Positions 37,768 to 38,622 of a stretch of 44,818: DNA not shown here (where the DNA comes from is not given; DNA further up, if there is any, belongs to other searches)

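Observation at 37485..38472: Two-gene AT-rich insertion between the gp16-like gene and the tail fiber gene: a small multi-TM protein plus a sensor-less SGDEF diguanylate-cyclase-like enzyme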

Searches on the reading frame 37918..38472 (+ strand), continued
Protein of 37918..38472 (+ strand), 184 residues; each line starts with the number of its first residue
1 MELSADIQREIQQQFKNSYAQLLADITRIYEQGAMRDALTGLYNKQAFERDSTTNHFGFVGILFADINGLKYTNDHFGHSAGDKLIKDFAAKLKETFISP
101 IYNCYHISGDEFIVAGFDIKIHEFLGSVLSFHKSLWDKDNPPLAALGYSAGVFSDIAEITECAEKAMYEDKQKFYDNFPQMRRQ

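Call 28: find_encoding_contigs(protein=P0010, flank=8000, max_places=2)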
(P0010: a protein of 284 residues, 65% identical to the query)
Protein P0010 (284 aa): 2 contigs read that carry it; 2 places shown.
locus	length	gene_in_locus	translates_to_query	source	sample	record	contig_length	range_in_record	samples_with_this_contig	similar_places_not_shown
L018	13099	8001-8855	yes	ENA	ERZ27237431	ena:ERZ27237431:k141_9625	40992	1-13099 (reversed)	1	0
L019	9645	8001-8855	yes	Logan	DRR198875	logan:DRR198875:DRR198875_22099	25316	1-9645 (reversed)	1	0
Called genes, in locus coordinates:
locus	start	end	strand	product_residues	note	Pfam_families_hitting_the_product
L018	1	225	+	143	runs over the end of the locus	PF11090:Phage_T7_Gp13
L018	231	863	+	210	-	PF24072:T7_gp14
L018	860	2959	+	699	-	PF08291:Peptidase_M15_3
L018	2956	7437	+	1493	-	PF18857:LPD38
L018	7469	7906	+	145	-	-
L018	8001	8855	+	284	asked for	PF00990:GGDEF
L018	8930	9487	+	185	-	PF03906:Phage_T7_tail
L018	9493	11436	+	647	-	PF13472:Lipase_GDSL_2 (weak)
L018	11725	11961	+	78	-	-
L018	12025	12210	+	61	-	-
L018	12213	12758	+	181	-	-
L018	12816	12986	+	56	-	PF10746:Phage_holin_2_2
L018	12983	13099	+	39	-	?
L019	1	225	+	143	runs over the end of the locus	PF11090:Phage_T7_Gp13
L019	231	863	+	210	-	PF24072:T7_gp14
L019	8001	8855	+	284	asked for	PF00990:GGDEF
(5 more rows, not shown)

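Call 31: find_related_loci(query=A2, collection=genome_contigs, flank=8000)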
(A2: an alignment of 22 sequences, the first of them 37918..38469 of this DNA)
Query A2 (184 aa) in genome_contigs; peptide patterns used: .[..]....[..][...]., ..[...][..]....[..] (x = any residue, [..] = any of these).
600 stretches matched a pattern (row limit reached: there are more); 575 encode a relative of the query (tblastn E <= 1e-3); the best 80 are kept; 80 distinct loci.
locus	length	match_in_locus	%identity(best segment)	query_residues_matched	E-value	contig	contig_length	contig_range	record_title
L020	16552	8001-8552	97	1-184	3e-120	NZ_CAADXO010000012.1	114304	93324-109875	MAG: uncultured Phascolarctobacterium sp. isolate HGM14019, whole genome shotgun sequence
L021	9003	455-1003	70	1-183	6e-84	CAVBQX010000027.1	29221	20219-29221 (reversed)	Segatella copri isolate H07663-L1_cleanbin_000002 genome assembly, contig: Spades_H07663-L1_contig_960, whole genome sho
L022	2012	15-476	49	28-183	7e-45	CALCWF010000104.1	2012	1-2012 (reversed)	MAG TPA_asm: uncultured Rickettsiales bacterium isolate SRR6425802_bin.121_CONCOCT_v1.1_MAG genome assembly, contig: ERZ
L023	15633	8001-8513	38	7-183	3e-28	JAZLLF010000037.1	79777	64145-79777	MAG: Saccharofermentans sp. isolate T1900044958_TA20190014.MAGScoT_cleanbin_000016 SGB_3881_k141_526575, whole genome sh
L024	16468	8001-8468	39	31-184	1e-27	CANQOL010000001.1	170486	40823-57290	MAG: uncultured Acetatifactor sp. isolate Lapin-032__bin56 genome assembly, contig: Lapin-032__NODE_103_length_170486_co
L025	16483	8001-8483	38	24-184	3e-26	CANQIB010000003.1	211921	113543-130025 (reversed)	MAG: uncultured Ruminiclostridium sp. isolate Lapin-030__bin45 genome assembly, contig: Lapin-030__NODE_43_length_211921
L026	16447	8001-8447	39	37-183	3e-26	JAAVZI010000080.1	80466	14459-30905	MAG: Lachnospiraceae bacterium isolate ABMPRH_301_1 k141_1511718, whole genome shotgun sequence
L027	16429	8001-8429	42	36-175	7e-25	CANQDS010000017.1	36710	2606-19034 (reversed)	MAG: uncultured Lachnospiraceae bacterium isolate Lapin-003-2__bin42 genome assembly, contig: Lapin-003-2__NODE_1094_len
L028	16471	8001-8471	38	31-184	3e-24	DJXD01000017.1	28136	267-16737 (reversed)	MAG TPA_asm: Ruminococcus sp. UBA7013 UBA7013_contig_74220, whole genome shotgun sequence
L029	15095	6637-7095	36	28-184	3e-24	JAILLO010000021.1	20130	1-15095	MAG: Clostridia bacterium isolate RUI230 k141_11671436_flag=0_multi=16.2761_len=20130, whole genome shotgun sequence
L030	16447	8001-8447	39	34-184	7e-24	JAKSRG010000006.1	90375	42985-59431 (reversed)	MAG: Clostridia bacterium isolate Horse_feces249 MAG249_6, whole genome shotgun sequence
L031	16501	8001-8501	37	23-177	7e-24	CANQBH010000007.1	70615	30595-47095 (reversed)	MAG: uncultured Lachnospiraceae bacterium isolate Lapin-002__bin67 genome assembly, contig: Lapin-002__NODE_470_length_7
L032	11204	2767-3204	42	37-180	1e-23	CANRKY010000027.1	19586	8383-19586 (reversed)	MAG: uncultured Marvinbryantia sp. isolate Lapin-033__bin48 genome assembly, contig: Lapin-033__NODE_2334_length_19586_c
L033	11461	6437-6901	36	31-184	3e-23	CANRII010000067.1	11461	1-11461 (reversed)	MAG: uncultured Ruminiclostridium sp. isolate Lapin-019__bin30 genome assembly, contig: Lapin-019__NODE_3260_length_1146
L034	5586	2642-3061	42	31-173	3e-23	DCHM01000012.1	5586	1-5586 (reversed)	MAG TPA_asm: Clostridiales bacterium UBA1752 UBA1752_contig_56577, whole genome shotgun sequence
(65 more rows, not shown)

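Call 32: search_solved_structures(query=window:37918-38469:+, max_evalue=0.001, show_alignments=3)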
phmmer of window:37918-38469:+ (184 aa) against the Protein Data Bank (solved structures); distinct sequences matched with E-value up to 0.001: 34.
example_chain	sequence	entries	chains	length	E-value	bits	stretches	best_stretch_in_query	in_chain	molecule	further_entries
6zxb_A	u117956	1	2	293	1.1e-08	38.6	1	32-118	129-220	Putative GGDEF/response regulator receiver domain protein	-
6zxc_A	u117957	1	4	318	1.3e-08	38.3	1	32-118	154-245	Putative GGDEF/response regulator receiver domain protein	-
6zxm_A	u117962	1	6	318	3.1e-08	37.1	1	31-118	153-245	Putative GGDEF/response regulator receiver domain protein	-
8c05_A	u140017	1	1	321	3.1e-07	33.8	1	21-170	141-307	Sensor domain-containing diguanylate cyclase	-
9g86_A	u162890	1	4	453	4.3e-07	33.4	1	2-121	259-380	Response regulator PleD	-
9g85_A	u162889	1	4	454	4.3e-07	33.4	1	2-121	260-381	Response regulator PleD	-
2wb4_A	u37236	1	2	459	4.4e-07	33.3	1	2-121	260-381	DIGUANYLATE CYCLASE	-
1w25_A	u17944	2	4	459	4.4e-07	33.3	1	2-121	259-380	STALKED-CELL DIFFERENTIATION CONTROLLING PROTEIN | RESPONSE REGULATOR PLED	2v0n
4urs_A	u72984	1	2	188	5.9e-07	32.9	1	31-130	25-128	DIGUANYLATE CYCLASE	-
7e6g_A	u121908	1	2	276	7.8e-07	32.5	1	14-115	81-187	Putative GGDEF domain protein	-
8wcn_A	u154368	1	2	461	1.3e-06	31.8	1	28-120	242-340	Diguanylate cyclase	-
4urq_U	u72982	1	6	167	1.9e-06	31.3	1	37-130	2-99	DIGUANYLATE CYCLASE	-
6eib_A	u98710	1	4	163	2.7e-06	30.8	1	63-118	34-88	Sensory box/GGDEF family protein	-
4urg_A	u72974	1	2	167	2.9e-06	30.7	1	37-130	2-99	DIGUANYLATE CYCLASE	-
4yme_A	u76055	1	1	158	4.8e-06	30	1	33-115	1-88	sensory box/GGDEF family protein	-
5xgb_A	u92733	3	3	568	9.3e-05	25.8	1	34-112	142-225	Uncharacterized protein | Uncharacterized protein PA0861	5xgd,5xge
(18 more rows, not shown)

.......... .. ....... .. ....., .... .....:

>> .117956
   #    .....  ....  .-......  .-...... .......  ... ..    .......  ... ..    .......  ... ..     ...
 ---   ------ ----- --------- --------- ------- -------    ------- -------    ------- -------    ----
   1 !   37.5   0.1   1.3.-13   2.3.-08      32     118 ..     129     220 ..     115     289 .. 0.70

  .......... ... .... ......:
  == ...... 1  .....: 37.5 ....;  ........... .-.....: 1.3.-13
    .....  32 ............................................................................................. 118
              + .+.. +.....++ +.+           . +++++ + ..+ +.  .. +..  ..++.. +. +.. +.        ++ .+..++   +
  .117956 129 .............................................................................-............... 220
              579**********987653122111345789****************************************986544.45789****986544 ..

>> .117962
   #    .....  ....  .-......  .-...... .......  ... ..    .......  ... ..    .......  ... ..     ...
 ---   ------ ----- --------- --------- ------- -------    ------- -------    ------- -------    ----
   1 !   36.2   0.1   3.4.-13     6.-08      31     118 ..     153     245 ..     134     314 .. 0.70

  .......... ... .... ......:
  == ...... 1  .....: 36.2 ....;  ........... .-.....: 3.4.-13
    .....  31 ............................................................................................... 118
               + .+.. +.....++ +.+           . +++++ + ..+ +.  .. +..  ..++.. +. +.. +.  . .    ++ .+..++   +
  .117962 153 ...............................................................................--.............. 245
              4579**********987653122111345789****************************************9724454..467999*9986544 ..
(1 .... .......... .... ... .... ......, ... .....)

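Call 46: predict_structure(alignment_id=A2)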
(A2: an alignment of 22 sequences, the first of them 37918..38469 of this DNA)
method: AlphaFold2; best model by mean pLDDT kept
length: 184 residues; sequences in the alignment: 22
mean_pLDDT: 90.2   pTM: 0.79
mean pLDDT of the five models: 90.2, 89.2, 89.1, 89.1, 88.5
residues with pLDDT >= 90: 126; 70-90: 49; 50-70: 9; < 50: 0
segments of 3 or more residues with pLDDT < 50: none
pLDDT, mean of each block of 10 residues (from residue 1): 74 82 76 84 94 89 96 93 95 95 95 97 96 81 94 96 98 92 78
secondary structure, 60 per line:
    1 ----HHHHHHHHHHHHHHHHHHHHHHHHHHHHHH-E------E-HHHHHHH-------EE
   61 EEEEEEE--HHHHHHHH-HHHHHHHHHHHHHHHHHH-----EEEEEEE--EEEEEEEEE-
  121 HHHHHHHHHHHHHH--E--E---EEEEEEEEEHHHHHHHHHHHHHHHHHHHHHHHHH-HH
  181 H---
elements in order: H5-34 H45-51 E59-67 H70-77 H79-96 E102-108 E111-119 H121-134 E144-152 H153-177

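Call 48: fold_search(model_id=the predicted structure, library=pdb)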
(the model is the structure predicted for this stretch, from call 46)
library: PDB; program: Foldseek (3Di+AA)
matches with E <= 10: 1273; with E <= 0.001: 106
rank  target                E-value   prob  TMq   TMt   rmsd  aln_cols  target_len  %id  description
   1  7e6g_A                5.7e-11  1.00  0.70  0.51   4.9       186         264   19  Crystal structure of diguanylate cyclase SiaD in complex with its activator SiaC from Pseudomonas aeruginosa (released 2021-09-22)
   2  6zxb_A                1.0e-10  1.00  0.67  0.44   4.9       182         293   24  Diguanylate cyclase DgcR (I-site mutant) in native state (released 2021-03-31)
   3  3bre_A                1.5e-10  1.00  0.62  0.38   5.6       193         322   21  Crystal Structure of P.aeruginosa PA3702 (released 2008-04-01)
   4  5llx_A                1.8e-10  1.00  0.65  0.20   5.7       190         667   23  Bacteriophytochrome activated diguanylyl cyclase from Idiomarina species A28L with GTP bound (released 2017-03-15)
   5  6ttr_A                2.0e-10  1.00  0.70  0.68   5.3       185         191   18  Crystal Structure of the coiled coil and GGDEF domain of DgcB from Caulobacter crescentus in complex with c-di-GMP (released 2021-01-13)
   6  3bre_B                2.1e-10  1.00  0.63  0.38   5.2       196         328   22  Crystal Structure of P.aeruginosa PA3702 (released 2008-04-01)
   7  6et7_B                2.5e-10  1.00  0.65  0.21   5.4       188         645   22  Activated heterodimer of the bacteriophytochrome regulated diguanylyl cyclase variant - S505V A526V - from Idiomarina  (released 2018-06-13)
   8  6et7_A                3.3e-10  1.00  0.65  0.21   4.6       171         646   23  Activated heterodimer of the bacteriophytochrome regulated diguanylyl cyclase variant - S505V A526V - from Idiomarina  (released 2018-06-13)
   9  5llx_B                4.0e-10  1.00  0.68  0.21   4.9       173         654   23  Bacteriophytochrome activated diguanylyl cyclase from Idiomarina species A28L with GTP bound (released 2017-03-15)
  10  6ttr_B                4.6e-10  1.00  0.73  0.70   4.8       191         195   17  Crystal Structure of the coiled coil and GGDEF domain of DgcB from Caulobacter crescentus in complex with c-di-GMP (released 2021-01-13)
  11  5llw_A                5.6e-10  1.00  0.66  0.20   5.5       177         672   22  Bacteriophytochrome activated diguanylyl cyclase from Idiomarina species A28L (released 2017-03-15)
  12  9g85_B                6.4e-10  1.00  0.60  0.26   5.2       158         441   23  Structure of Response regulator PleD in complex with c-diGMP and ppGpp (released 2025-08-06)
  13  4urs_A                6.4e-10  1.00  0.56  0.63   4.9       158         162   25  Crystal Structure of GGDEF domain from T.maritima (released 2014-10-08)
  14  3i5a                  6.8e-10  1.00  0.71  0.43   4.1       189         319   19  Crystal structure of full-length WpsR from Pseudomonas syringae (released 2009-08-18)
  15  4urg_B                6.8e-10  1.00  0.59  0.69   4.6       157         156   22  Crystal Structure of GGDEF domain from T.maritima (active-like dimer) (released 2014-10-08)
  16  3i5c_A                6.8e-10  1.00  0.60  0.57   7.7       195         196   19  Crystal structure of a fusion protein containing the leucine zipper of GCN4 and the GGDEF domain of WspR from Pseudomo (released 2009-08-18)
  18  3i5c_B                8.8e-10  1.00  0.63  0.58   9.5       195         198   19  Crystal structure of a fusion protein containing the leucine zipper of GCN4 and the GGDEF domain of WspR from Pseudomo (released 2009-08-18)
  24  7e6g_B                1.5e-09  1.00  0.69  0.51   4.6       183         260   18  Crystal structure of diguanylate cyclase SiaD in complex with its activator SiaC from Pseudomonas aeruginosa (released 2021-09-22)
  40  5xgb                  1.2e-08  1.00  0.67  0.24   4.0       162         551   23  Crystal structure of the PAS-GGDEF-EAL domain of PA0861 from Pseudomonas aeruginosa (released 2017-12-20)
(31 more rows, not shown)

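Call 69: predict_structure(alignment_id=A4)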
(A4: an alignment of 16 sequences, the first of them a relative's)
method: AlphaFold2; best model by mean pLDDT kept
length: 282 residues; sequences in the alignment: 16
mean_pLDDT: 87.8   pTM: 0.57
mean pLDDT of the five models: 87.8, 87.6, 87.5, 87.4, 86.6
residues with pLDDT >= 90: 163; 70-90: 104; 50-70: 12; < 50: 3
segments of 3 or more residues with pLDDT < 50: 1-3
pLDDT, mean of each block of 10 residues (from residue 1): 60 81 91 87 81 91 93 89 79 91 85 87 79 73 86 86 96 92 94 93 93 94 96 88 96 93 97 92 69
secondary structure, 60 per line:
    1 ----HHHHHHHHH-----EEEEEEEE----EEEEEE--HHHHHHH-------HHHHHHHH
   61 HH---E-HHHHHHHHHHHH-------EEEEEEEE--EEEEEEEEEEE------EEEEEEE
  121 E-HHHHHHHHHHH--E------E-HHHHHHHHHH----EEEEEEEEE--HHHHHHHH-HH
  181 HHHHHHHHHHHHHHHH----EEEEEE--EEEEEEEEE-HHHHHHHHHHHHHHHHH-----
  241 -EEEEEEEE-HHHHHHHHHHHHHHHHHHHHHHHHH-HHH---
elements in order: H5-13 E19-26 E31-36 H39-45 H53-62 H68-79 E87-94 E97-107 E114-121 H123-133 H145-154 E159-167 H170-177 H179-196 E201-206 E209-217 H219-235 E242-249 H251-275

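Call 71: fold_search(model_id=the predicted structure, library=pdb)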
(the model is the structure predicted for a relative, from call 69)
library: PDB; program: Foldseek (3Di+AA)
matches with E <= 10: 1208; with E <= 0.001: 118
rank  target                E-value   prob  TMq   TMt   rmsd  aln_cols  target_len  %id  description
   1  8c05                  2.6e-12  1.00  0.42  0.39  13.9       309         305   17  LOV-activated diguanylate cyclase, dark-state structure (released 2023-07-19)
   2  5xgd                  1.8e-11  1.00  0.48  0.29   8.3       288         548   17  Crystal structure of the PAS-GGDEF-EAL domain of PA0861 from Pseudomonas aeruginosa in complex with GTP (released 2017-12-20)
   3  5xgb                  2.1e-11  1.00  0.49  0.29   8.7       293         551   17  Crystal structure of the PAS-GGDEF-EAL domain of PA0861 from Pseudomonas aeruginosa (released 2017-12-20)
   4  5xge                  3.4e-11  1.00  0.47  0.28   8.6       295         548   17  Crystal structure of the PAS-GGDEF-EAL domain of PA0861 from Pseudomonas aeruginosa in complex with cyclic di-GMP (released 2017-12-20)
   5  4zmu_B                3.4e-09  1.00  0.41  0.35  13.4       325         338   13  Dcsbis, a diguanylate cyclase from Pseudomonas aeruginosa (released 2016-05-04)
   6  6zxb_A                9.6e-09  1.00  0.43  0.42   4.4       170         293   22  Diguanylate cyclase DgcR (I-site mutant) in native state (released 2021-03-31)
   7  9g85_B                1.1e-08  1.00  0.42  0.28   5.0       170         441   22  Structure of Response regulator PleD in complex with c-diGMP and ppGpp (released 2025-08-06)
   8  9g85_C                1.5e-08  1.00  0.42  0.28   4.6       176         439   21  Structure of Response regulator PleD in complex with c-diGMP and ppGpp (released 2025-08-06)
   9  4zmu_A                1.5e-08  1.00  0.42  0.36  13.4       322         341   12  Dcsbis, a diguanylate cyclase from Pseudomonas aeruginosa (released 2016-05-04)
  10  6et7_A                2.1e-08  1.00  0.41  0.19  22.4       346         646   14  Activated heterodimer of the bacteriophytochrome regulated diguanylyl cyclase variant - S505V A526V - from Idiomarina  (released 2018-06-13)
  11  4urs_A                2.7e-08  1.00  0.39  0.65   4.8       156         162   26  Crystal Structure of GGDEF domain from T.maritima (released 2014-10-08)
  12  6hbz_B                2.9e-08  1.00  0.41  0.42  11.2       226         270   17  Bdellovibrio bacteriovorus DgcB Full-length (released 2019-08-28)
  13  9g85_A                3.1e-08  1.00  0.42  0.28   5.0       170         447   21  Structure of Response regulator PleD in complex with c-diGMP and ppGpp (released 2025-08-06)
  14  6ttr_A                3.5e-08  1.00  0.44  0.63   3.9       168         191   18  Crystal Structure of the coiled coil and GGDEF domain of DgcB from Caulobacter crescentus in complex with c-di-GMP (released 2021-01-13)
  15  3bre_B                4.0e-08  1.00  0.43  0.37   4.6       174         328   20  Crystal Structure of P.aeruginosa PA3702 (released 2008-04-01)
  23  6ttr_B                1.1e-07  1.00  0.45  0.62   3.7       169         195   18  Crystal Structure of the coiled coil and GGDEF domain of DgcB from Caulobacter crescentus in complex with c-di-GMP (released 2021-01-13)
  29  3i5c_B                1.6e-07  1.00  0.39  0.54   6.7       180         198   19  Crystal structure of a fusion protein containing the leucine zipper of GCN4 and the GGDEF domain of WspR from Pseudomo (released 2009-08-18)
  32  3i5c_A                1.8e-07  1.00  0.39  0.54   6.4       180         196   20  Crystal structure of a fusion protein containing the leucine zipper of GCN4 and the GGDEF domain of WspR from Pseudomo (released 2009-08-18)
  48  7e6g_A                4.6e-07  1.00  0.41  0.44   5.2       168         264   15  Crystal structure of diguanylate cyclase SiaD in complex with its activator SiaC from Pseudomonas aeruginosa (released 2021-09-22)
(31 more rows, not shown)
